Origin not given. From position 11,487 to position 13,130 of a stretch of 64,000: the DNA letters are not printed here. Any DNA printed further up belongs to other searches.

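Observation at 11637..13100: A degenerate-GGDEF/EAL c-di-GMP phosphodiesterase sits 34 bp upstream of the lyase triplet with no intervening terminator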

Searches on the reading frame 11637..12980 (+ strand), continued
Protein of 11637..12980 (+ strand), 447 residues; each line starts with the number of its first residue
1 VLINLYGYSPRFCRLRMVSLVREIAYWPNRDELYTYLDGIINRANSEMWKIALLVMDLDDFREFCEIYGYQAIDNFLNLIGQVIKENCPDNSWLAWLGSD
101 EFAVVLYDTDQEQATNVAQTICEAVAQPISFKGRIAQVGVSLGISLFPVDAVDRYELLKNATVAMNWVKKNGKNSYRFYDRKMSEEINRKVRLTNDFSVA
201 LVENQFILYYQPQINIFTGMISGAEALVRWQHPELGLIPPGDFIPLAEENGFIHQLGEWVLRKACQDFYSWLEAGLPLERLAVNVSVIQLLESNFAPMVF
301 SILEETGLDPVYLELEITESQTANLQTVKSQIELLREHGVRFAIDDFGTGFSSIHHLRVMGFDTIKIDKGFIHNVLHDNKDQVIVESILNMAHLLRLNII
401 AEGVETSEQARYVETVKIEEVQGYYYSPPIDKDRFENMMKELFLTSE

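Call 12: find_encoding_contigs(protein=P0004, flank=10000, max_places=3)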
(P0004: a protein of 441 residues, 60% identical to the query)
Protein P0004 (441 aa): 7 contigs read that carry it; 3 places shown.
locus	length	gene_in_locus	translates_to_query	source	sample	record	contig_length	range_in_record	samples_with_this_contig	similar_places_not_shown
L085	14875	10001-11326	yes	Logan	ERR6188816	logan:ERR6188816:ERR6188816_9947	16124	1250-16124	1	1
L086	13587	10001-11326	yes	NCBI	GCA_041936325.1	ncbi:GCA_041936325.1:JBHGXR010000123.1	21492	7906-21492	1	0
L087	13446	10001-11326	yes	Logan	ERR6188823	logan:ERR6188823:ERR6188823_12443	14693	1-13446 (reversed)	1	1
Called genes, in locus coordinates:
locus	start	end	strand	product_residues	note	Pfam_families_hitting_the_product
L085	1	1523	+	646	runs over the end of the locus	PF00330:Aconitase, PF28406:AcnX_3rd (faint), PF00694:Aconitase_C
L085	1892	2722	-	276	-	PF02517:Rce1-like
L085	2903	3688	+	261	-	PF14689:SPOB_a, PF02518:HATPase_c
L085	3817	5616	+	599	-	PF07881:Fucose_iso_N1, PF07882:Fucose_iso_N2, PF02952:Fucose_iso_C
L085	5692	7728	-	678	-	PF01841:Transglut_core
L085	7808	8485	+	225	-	PF01259:SAICAR_synt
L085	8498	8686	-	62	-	-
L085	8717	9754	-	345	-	PF01263:Aldose_epim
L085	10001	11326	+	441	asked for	PF00990:GGDEF, PF00563:EAL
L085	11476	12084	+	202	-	PF02659:Mntp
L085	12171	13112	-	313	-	PF00248:Aldo_ket_red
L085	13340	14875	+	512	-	?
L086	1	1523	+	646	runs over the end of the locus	PF00330:Aconitase, PF28406:AcnX_3rd (faint), PF00694:Aconitase_C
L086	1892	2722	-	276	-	PF02517:Rce1-like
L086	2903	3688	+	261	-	PF14689:SPOB_a, PF02518:HATPase_c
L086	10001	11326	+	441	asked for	PF00990:GGDEF, PF00563:EAL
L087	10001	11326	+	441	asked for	PF00990:GGDEF, PF00563:EAL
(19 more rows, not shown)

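Call 13: find_encoding_contigs(protein=P0011, flank=10000, max_places=3)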
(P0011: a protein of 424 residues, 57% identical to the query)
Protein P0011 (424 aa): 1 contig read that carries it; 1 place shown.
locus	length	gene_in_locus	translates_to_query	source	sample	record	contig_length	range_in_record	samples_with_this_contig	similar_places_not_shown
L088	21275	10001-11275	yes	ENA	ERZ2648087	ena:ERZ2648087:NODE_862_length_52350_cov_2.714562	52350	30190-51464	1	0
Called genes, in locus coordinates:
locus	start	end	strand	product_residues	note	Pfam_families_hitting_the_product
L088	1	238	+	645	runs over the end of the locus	PF00330:Aconitase, PF00694:Aconitase_C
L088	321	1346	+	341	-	PF00294:PfkB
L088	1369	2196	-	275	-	PF02517:Rce1-like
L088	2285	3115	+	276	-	PF14689:SPOB_a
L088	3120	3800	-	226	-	PF03167:UDG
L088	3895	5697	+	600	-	PF07881:Fucose_iso_N1, PF07882:Fucose_iso_N2, PF02952:Fucose_iso_C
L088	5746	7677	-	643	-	PF01841:Transglut_core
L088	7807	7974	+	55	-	-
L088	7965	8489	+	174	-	PF01259:SAICAR_synt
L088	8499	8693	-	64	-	-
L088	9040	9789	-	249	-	PF01263:Aldose_epim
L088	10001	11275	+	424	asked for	PF00990:GGDEF, PF00563:EAL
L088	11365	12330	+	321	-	PF13646:HEAT_2 (weak)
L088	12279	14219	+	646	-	PF18370:RGI_lyase, PF13517:FG-GAP_3 (faint), PF21348:RGL11_C, PF01839:FG-GAP (faint)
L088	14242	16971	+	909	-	PF13646:HEAT_2, PF02985:HEAT (faint), PF18370:RGI_lyase, PF13517:FG-GAP_3 (faint), PF21348:RGL11_C, PF01839:FG-GAP (faint)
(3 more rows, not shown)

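Call 14: find_encoding_contigs(protein=P0015, flank=10000, max_places=2)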
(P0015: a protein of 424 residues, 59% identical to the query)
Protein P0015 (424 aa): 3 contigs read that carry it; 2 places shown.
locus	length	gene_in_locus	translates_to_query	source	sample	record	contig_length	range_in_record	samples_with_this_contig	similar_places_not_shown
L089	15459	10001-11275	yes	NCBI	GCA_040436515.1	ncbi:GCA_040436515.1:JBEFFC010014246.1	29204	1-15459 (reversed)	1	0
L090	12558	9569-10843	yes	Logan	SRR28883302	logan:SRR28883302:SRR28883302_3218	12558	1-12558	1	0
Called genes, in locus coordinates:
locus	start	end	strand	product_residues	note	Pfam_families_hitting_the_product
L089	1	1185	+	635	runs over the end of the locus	PF02922:CBM_48, PF00128:Alpha-amylase, PF02806:Alpha-amylase_C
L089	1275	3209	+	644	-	PF00330:Aconitase, PF00694:Aconitase_C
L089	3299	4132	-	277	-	PF02517:Rce1-like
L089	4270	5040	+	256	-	PF14689:SPOB_a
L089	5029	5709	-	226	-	PF03167:UDG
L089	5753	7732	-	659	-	PF01841:Transglut_core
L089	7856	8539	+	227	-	PF01259:SAICAR_synt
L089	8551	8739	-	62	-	-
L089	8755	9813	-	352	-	PF01263:Aldose_epim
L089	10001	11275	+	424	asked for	PF00990:GGDEF, PF00563:EAL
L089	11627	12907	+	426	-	PF14827:dCache_3, PF00672:HAMP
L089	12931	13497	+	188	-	PF00015:MCPsignal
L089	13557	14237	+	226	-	PF00027:cNMP_binding, PF13545:HTH_Crp_2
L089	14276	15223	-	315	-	PF00248:Aldo_ket_red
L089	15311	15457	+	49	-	?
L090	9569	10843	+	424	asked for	PF00990:GGDEF, PF00563:EAL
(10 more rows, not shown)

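Call 15: find_encoding_contigs(protein=P0012, flank=10000, max_places=2)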
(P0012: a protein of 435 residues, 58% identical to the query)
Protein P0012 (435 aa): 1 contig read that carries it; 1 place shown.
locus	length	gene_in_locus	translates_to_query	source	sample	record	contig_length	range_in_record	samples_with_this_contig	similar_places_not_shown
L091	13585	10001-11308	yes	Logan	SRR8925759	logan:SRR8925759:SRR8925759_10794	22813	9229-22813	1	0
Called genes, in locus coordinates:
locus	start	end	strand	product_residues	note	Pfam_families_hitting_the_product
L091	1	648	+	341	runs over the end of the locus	PF00294:PfkB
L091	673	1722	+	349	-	PF12715:Abhydrolase_7, PF05448:AXE1 (weak), PF01738:DLH (weak)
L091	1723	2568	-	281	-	PF02517:Rce1-like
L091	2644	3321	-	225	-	PF03167:UDG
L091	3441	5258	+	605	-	PF07881:Fucose_iso_N1, PF07882:Fucose_iso_N2, PF02952:Fucose_iso_C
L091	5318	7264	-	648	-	PF01841:Transglut_core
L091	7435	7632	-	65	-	-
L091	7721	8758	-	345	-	PF01263:Aldose_epim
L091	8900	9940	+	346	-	PF09832:DUF2059 (weak), PF10722:YbjN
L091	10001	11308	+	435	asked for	PF00990:GGDEF, PF00563:EAL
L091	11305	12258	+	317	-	PF00294:PfkB, PF01256:Carb_kinase (weak), PF08543:Phos_pyr_kin (weak)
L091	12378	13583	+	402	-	?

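Call 16: find_encoding_contigs(protein=P0014, flank=10000, max_places=2)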
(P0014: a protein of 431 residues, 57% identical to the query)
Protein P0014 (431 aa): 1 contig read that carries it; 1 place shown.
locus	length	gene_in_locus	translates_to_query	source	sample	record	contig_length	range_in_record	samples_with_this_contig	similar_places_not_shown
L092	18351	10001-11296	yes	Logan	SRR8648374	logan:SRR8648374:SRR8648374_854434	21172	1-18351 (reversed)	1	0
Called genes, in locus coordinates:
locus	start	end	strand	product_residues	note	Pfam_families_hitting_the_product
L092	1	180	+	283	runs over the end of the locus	-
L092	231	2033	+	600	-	PF07881:Fucose_iso_N1, PF07882:Fucose_iso_N2, PF02952:Fucose_iso_C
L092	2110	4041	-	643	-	PF01841:Transglut_core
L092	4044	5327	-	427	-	-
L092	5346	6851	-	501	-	PF01841:Transglut_core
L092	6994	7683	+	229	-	PF01259:SAICAR_synt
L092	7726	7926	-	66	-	-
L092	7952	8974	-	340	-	PF01263:Aldose_epim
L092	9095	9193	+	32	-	-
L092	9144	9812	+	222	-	PF09832:DUF2059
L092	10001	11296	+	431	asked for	PF00990:GGDEF, PF00563:EAL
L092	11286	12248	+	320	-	PF00294:PfkB, PF08543:Phos_pyr_kin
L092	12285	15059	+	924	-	PF13646:HEAT_2 (faint), PF18370:RGI_lyase, PF21348:RGL11_C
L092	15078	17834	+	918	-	PF13646:HEAT_2 (weak), PF18370:RGI_lyase, PF13517:FG-GAP_3 (faint), PF21348:RGL11_C, PF01839:FG-GAP (faint)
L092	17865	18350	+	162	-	?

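Call 17: find_encoding_contigs(protein=P0006, flank=10000, max_places=2)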
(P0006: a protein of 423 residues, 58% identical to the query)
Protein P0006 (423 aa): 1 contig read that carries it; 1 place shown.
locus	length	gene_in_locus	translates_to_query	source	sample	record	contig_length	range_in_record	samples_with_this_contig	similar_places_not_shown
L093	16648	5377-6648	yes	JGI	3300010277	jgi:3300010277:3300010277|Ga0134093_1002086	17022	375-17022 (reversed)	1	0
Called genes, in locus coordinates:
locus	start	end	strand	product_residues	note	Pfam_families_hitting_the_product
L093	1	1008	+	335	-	?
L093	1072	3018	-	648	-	PF01841:Transglut_core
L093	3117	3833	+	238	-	PF01259:SAICAR_synt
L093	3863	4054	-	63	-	-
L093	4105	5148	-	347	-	PF01263:Aldose_epim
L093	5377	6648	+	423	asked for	PF00990:GGDEF, PF00563:EAL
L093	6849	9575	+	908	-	PF13646:HEAT_2, PF18370:RGI_lyase, PF13517:FG-GAP_3 (faint), PF21348:RGL11_C, PF01839:FG-GAP (faint)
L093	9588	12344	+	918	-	PF13646:HEAT_2, PF18370:RGI_lyase, PF13517:FG-GAP_3 (faint), PF21348:RGL11_C, PF01839:FG-GAP (faint)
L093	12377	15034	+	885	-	PF13646:HEAT_2 (weak), PF02985:HEAT (faint), PF13646:HEAT_2 (weak), PF18370:RGI_lyase, PF13517:FG-GAP_3 (faint), PF21348:RGL11_C, PF01839:FG-GAP (faint)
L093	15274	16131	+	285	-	PF00669:Flagellin_N, PF00700:Flagellin_C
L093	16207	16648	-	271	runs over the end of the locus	?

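Call 25: find_encoding_contigs(protein=P0002, flank=10000, max_places=2)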
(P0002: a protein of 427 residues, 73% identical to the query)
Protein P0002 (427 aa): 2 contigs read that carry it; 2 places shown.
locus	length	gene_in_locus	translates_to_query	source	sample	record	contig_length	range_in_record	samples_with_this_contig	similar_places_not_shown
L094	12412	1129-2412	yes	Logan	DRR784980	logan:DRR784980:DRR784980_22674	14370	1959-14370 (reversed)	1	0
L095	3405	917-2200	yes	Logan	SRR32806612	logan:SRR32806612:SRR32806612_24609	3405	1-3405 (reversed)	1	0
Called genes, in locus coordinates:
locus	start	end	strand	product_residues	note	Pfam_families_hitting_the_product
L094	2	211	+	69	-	?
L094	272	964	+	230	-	PF21033:RMD1-3, PF13414:TPR_11 (faint), PF13428:TPR_14 (faint), PF13432:TPR_16 (faint), PF14559:TPR_19 (faint), PF13431:TPR_17 (faint), PF13181:TPR_8 (faint)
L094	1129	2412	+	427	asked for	PF00990:GGDEF, PF00563:EAL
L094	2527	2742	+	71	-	PF21348:RGL11_C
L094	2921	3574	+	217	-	PF00196:GerE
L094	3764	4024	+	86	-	-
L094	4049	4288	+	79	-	-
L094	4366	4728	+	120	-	-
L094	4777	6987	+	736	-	PF03412:Peptidase_C39, PF00664:ABC_membrane, PF00005:ABC_tran, PF02463:SMC_N (faint), PF13401:AAA_22 (weak)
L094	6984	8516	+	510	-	PF25917:BSH_RND (weak), PF25887:HB_LcnD, PF26002:Beta-barrel_AprE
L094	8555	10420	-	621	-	PF00361:Proton_antipo_M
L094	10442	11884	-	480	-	PF00361:Proton_antipo_M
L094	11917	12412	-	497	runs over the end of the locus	PF00361:Proton_antipo_M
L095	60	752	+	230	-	PF21033:RMD1-3, PF13414:TPR_11 (faint), PF13428:TPR_14 (faint), PF13432:TPR_16 (faint), PF14559:TPR_19 (faint), PF13431:TPR_17 (faint), PF13181:TPR_8 (faint)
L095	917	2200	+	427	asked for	PF00990:GGDEF, PF00563:EAL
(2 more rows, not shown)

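Call 26: find_encoding_contigs(protein=P0013, flank=10000, max_places=2)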
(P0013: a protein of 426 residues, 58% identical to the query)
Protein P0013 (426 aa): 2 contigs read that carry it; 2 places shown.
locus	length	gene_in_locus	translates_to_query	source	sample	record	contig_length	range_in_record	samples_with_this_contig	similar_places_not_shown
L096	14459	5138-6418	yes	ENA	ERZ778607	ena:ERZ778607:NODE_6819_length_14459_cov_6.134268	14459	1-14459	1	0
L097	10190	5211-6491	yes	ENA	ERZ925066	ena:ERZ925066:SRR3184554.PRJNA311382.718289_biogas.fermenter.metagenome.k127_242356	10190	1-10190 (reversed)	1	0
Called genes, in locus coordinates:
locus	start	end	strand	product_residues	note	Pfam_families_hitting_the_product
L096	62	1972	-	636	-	PF01841:Transglut_core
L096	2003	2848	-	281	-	PF01841:Transglut_core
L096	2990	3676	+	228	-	PF01259:SAICAR_synt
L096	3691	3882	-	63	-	-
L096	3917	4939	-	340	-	PF01263:Aldose_epim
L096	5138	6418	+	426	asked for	PF00990:GGDEF, PF00563:EAL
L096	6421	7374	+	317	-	PF00294:PfkB, PF08543:Phos_pyr_kin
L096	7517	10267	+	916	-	PF13646:HEAT_2 (weak), PF01839:FG-GAP (faint), PF13517:FG-GAP_3 (faint), PF18370:RGI_lyase, PF21348:RGL11_C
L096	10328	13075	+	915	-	PF13646:HEAT_2, PF18370:RGI_lyase, PF13517:FG-GAP_3 (faint), PF21348:RGL11_C, PF01839:FG-GAP (faint)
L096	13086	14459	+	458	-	?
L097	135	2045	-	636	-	PF01841:Transglut_core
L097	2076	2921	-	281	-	PF01841:Transglut_core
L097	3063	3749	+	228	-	PF01259:SAICAR_synt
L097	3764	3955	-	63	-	-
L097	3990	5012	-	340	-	PF01263:Aldose_epim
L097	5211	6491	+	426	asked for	PF00990:GGDEF, PF00563:EAL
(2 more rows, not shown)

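Call 27: find_encoding_contigs(protein=P0007, flank=10000, max_places=2)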
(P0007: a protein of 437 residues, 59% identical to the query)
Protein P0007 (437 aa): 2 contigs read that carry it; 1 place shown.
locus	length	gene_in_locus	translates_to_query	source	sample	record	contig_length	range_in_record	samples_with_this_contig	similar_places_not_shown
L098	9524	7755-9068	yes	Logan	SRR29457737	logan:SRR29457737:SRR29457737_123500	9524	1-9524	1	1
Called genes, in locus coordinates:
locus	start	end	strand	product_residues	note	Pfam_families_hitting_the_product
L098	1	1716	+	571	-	?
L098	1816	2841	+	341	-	PF00294:PfkB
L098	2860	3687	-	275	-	PF02517:Rce1-like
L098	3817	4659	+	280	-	PF02518:HATPase_c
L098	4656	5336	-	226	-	PF03167:UDG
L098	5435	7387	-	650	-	PF01841:Transglut_core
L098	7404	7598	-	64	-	-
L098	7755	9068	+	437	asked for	PF00990:GGDEF, PF00563:EAL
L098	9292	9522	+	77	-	?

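Call 28: find_encoding_contigs(protein=P0010, flank=10000, max_places=2)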
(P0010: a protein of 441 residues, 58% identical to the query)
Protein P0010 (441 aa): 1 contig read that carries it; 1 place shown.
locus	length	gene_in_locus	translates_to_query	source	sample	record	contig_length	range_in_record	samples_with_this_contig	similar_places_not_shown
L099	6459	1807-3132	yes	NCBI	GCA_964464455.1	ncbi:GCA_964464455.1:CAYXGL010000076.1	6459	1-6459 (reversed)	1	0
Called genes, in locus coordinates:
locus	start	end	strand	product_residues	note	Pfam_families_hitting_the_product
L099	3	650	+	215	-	?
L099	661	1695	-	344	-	PF01263:Aldose_epim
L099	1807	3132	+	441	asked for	PF00990:GGDEF, PF00563:EAL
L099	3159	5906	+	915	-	PF03130:HEAT_PBS (faint), PF13646:HEAT_2, PF18370:RGI_lyase, PF13517:FG-GAP_3 (faint), PF21348:RGL11_C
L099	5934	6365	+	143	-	-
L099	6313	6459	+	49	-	?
